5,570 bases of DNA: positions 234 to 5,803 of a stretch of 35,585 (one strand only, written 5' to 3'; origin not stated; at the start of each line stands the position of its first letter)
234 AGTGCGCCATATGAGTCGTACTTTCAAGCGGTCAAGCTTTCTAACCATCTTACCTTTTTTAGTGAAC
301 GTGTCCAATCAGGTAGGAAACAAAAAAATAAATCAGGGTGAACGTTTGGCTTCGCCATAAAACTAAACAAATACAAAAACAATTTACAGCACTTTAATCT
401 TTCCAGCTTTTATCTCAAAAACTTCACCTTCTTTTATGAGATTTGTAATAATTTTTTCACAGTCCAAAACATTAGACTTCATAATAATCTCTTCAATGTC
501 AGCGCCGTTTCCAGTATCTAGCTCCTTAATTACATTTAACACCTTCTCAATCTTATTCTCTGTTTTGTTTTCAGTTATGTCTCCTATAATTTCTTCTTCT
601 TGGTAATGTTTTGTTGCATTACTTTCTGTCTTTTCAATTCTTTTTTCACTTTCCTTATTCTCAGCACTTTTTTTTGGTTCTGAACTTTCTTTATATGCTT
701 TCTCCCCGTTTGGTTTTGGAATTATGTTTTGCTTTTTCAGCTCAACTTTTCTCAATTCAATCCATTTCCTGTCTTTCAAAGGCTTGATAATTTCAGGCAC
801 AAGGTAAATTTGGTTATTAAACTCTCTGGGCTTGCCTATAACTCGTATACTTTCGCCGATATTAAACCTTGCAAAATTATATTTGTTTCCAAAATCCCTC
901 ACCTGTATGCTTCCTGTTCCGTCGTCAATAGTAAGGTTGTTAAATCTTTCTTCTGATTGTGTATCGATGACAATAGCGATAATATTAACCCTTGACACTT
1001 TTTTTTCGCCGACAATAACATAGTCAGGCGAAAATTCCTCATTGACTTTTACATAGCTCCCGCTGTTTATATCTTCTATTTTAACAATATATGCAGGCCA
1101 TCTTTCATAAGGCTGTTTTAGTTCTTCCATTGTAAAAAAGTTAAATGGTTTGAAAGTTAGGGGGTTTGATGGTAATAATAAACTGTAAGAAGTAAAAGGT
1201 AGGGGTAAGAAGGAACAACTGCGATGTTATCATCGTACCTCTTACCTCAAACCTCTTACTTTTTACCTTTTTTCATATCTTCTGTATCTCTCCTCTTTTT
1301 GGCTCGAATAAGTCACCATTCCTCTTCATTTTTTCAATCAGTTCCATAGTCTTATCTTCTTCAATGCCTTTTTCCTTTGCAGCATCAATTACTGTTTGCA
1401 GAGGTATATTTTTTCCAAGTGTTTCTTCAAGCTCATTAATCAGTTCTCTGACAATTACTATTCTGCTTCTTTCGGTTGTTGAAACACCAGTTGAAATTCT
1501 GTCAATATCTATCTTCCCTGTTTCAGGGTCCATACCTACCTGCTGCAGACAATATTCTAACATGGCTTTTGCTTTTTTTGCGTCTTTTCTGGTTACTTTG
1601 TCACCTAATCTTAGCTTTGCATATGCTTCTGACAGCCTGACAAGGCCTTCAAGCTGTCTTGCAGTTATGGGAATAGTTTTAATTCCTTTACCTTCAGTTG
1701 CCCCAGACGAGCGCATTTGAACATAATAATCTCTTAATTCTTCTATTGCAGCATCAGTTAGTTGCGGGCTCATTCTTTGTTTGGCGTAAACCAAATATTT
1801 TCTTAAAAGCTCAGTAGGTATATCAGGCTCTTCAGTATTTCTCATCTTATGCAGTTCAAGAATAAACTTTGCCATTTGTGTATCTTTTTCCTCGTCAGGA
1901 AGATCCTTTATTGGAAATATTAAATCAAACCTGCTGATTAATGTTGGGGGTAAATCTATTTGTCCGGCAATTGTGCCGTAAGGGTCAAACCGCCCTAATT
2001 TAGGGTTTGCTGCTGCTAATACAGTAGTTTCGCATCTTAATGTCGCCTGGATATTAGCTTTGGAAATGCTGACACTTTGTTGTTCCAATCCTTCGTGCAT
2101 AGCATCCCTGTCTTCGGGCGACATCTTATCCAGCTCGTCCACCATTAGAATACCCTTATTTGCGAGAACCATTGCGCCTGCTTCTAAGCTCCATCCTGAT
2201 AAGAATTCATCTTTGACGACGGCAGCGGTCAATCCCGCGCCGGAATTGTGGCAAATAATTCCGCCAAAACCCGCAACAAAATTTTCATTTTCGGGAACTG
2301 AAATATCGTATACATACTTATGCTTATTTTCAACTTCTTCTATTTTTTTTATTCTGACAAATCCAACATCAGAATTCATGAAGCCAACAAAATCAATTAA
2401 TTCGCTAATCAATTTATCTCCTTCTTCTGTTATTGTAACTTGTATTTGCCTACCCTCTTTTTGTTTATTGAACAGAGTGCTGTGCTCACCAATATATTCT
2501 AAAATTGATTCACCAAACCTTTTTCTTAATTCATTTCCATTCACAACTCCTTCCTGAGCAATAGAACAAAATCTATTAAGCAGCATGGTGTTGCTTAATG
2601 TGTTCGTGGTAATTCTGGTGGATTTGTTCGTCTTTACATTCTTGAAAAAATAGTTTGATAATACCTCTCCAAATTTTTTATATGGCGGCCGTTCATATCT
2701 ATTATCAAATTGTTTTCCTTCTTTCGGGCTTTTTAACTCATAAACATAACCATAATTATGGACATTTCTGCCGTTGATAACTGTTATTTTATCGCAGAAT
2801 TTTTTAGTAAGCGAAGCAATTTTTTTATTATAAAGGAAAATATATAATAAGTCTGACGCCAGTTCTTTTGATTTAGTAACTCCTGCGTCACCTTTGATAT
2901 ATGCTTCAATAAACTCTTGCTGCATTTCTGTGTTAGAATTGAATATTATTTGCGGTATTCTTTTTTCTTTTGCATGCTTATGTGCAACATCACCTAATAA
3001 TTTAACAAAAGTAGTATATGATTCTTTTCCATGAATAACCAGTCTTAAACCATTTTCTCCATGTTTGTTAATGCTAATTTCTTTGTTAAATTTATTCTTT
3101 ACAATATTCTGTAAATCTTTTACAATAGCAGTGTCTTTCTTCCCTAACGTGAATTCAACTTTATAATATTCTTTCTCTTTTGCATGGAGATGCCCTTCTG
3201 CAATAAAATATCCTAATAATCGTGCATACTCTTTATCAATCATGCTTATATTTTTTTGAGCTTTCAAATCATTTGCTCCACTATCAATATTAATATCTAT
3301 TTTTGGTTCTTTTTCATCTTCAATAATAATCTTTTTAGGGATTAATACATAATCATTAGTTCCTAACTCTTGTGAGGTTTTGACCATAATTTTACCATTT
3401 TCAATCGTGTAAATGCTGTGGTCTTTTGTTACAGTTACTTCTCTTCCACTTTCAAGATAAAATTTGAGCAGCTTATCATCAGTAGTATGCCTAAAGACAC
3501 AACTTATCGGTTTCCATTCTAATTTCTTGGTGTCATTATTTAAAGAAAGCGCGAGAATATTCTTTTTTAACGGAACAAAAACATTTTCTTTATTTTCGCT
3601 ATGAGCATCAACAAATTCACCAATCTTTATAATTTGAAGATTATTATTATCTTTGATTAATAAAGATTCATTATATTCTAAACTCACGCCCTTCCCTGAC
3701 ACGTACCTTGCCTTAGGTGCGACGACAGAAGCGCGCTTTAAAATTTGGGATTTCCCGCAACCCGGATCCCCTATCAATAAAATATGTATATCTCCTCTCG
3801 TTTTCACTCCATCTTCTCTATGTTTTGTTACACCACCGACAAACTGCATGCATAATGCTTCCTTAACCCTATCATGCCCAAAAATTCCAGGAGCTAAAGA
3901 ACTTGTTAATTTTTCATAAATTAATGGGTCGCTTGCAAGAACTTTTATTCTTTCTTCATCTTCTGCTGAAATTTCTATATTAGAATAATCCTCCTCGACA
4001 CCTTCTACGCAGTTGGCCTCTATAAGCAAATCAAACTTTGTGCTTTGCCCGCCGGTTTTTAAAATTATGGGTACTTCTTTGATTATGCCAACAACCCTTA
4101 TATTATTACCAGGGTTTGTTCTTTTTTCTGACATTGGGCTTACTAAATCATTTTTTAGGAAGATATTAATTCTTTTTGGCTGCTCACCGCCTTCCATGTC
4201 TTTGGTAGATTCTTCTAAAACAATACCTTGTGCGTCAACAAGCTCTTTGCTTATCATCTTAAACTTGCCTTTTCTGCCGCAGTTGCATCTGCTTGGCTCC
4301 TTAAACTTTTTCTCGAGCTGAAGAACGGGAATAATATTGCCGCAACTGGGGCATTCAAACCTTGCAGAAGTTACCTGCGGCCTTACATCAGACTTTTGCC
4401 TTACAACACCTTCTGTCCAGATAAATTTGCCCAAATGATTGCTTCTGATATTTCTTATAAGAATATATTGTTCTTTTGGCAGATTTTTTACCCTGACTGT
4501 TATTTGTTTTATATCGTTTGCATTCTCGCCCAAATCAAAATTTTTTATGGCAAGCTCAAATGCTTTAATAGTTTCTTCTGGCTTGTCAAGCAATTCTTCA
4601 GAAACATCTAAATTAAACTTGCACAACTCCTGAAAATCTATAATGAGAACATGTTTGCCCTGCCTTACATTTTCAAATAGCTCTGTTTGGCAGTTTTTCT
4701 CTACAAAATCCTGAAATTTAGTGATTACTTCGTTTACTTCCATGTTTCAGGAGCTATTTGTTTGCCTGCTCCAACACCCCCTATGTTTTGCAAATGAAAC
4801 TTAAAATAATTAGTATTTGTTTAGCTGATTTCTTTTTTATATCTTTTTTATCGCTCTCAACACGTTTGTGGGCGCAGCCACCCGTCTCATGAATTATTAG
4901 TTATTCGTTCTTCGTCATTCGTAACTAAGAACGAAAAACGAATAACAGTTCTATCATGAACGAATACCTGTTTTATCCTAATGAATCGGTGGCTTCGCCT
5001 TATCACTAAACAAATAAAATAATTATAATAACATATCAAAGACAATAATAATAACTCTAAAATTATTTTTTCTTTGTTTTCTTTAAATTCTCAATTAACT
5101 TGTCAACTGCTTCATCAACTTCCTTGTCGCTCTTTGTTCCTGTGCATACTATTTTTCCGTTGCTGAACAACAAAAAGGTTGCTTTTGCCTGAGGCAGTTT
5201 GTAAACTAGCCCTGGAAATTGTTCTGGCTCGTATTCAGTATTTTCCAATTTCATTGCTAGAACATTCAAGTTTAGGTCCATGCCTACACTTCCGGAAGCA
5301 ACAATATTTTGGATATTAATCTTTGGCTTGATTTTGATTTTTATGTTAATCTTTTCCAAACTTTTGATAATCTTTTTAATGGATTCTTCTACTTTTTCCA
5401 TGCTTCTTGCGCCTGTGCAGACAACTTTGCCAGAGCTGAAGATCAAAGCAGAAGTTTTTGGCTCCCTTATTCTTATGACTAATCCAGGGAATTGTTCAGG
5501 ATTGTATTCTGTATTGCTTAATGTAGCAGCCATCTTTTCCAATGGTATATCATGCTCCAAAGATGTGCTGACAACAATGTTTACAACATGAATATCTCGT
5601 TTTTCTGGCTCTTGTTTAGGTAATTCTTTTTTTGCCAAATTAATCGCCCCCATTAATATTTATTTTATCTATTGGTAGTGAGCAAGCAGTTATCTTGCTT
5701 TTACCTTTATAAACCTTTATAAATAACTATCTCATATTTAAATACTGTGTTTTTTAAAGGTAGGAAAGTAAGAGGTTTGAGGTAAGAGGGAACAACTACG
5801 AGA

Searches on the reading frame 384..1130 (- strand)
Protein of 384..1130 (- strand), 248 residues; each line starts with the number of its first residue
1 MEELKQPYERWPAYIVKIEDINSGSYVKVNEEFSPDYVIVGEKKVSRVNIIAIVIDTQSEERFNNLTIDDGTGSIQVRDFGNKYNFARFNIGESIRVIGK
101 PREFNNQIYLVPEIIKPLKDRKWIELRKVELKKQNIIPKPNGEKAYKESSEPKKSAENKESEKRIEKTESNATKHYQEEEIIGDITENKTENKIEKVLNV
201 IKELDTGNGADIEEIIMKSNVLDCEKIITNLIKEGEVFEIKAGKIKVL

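Call 6: search_protein_families(library=pfam, proteins=[window:384-1130:-], max_evalue=0.01)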
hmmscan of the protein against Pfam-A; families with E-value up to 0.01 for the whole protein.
window:384-1130:- (248 aa): 2 families
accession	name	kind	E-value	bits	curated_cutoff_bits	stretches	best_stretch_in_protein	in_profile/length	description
PF01336.31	tRNA_anti-codon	-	1.9e-08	34.5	27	1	48-117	1-74/75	OB-fold nucleic acid binding domain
PF15928.10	DUF4746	-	0.01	15.8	27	0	98-194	41-133/297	Domain of unknown function (DUF4746)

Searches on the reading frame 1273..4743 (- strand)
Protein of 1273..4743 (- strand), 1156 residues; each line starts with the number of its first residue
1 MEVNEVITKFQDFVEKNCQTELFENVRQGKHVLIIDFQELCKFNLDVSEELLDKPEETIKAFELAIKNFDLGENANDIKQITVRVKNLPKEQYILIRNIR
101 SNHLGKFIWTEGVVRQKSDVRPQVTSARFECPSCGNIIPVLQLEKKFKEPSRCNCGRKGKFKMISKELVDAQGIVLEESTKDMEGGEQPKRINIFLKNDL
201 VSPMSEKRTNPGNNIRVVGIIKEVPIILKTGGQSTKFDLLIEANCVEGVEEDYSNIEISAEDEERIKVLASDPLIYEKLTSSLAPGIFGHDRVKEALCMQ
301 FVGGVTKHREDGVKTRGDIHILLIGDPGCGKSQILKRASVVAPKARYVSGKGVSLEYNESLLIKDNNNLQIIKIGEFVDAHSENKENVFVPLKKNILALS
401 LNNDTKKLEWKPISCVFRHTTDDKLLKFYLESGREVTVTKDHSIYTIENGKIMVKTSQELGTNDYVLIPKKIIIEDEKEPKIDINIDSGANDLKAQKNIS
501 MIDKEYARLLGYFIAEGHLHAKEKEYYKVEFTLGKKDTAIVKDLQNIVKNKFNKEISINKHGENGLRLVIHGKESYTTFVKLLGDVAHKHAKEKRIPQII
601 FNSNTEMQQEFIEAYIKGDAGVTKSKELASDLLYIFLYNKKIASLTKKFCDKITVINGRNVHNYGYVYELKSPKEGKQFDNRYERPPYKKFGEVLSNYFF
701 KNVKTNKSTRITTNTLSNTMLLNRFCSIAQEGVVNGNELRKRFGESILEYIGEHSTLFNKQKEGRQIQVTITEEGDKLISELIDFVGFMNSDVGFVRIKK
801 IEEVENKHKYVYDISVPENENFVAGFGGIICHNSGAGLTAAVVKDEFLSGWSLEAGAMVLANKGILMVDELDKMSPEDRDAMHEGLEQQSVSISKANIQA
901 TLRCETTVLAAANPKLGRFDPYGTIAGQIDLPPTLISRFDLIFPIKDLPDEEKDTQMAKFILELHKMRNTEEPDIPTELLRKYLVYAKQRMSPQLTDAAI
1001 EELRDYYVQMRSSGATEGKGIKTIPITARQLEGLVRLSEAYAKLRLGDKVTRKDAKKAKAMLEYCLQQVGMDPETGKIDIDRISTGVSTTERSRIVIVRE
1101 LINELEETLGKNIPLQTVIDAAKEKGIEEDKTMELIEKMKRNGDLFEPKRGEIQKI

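Call 6: search_protein_families(library=pfam, proteins=[window:1273-4743:-], max_evalue=0.01)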
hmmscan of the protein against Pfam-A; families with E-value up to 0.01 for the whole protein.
window:1273-4743:- (1156 aa): 13 families
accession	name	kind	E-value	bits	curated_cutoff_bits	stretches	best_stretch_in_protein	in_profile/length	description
PF00493.29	MCM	-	1.3e-81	273.4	23.3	2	833-965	92-224/224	MCM P-loop domain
PF14890.11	Intein_splicing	-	2.7e-25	89.4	35.8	1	366-833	5-155/155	Intein splicing domain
PF17855.7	MCM_lid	-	3.1e-25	88.9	27.4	1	978-1064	1-85/87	MCM AAA-lid domain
PF17207.9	MCM_OB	-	2.8e-22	79.2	24.8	1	96-224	2-125/126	MCM OB domain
PF01078.27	Mg_chelatase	-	2.5e-13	50.3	20.3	1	851-914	95-158/207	Magnesium chelatase, subunit ChlI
PF14551.11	MCM_N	-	5e-07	30.5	24.9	1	10-87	4-95/95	MCM N-terminal domain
PF21120.3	MCM_WH_arc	-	6.4e-07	29.8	26.1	1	1095-1152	3-61/63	Archaeal MCM, winged-helix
PF14528.11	LAGLIDADG_3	-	1.6e-06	28.7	22.5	1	506-584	4-82/82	LAGLIDADG-like domain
PF07728.20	AAA_5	-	0.00083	19.8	22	0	320-340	1-21/139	AAA domain (dynein-related subfamily)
PF07726.17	AAA_3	-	0.0011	19.2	27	0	863-914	63-112/131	ATPase family associated with various cellular activities (AAA)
PF22798.2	DUF5817_CT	-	0.0019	18.5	29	0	1116-1147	16-47/54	DUF5817, C-terminal domain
PF00004.35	AAA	-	0.0035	18.2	21.2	0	862-913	57-109/131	ATPase family associated with various cellular activities (AAA)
PF00158.32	Sigma54_activat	-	0.0047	17.1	20.2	0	854-916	85-145/168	Sigma-54 interaction domain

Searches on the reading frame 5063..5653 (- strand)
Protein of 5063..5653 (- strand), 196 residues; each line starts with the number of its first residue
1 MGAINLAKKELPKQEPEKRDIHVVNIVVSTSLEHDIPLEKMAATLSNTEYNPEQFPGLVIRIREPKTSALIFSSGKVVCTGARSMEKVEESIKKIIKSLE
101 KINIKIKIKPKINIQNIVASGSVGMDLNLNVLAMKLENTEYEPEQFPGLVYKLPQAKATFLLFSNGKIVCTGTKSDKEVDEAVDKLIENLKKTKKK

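Call 6: search_protein_families(library=pfam, proteins=[window:5063-5653:-], max_evalue=0.01)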
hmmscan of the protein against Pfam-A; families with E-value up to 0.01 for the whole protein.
window:5063-5653:- (196 aa): 2 families
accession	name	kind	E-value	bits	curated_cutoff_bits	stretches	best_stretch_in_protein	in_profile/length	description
PF00352.27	TBP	-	7.7e-63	208.8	22.9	2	20-101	1-84/85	Transcription factor TFIID (or TATA-binding protein, TBP)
PF11858.14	DUF3378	-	2.3e-05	24.9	27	0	38-85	11-57/76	Domain of unknown function (DUF3378)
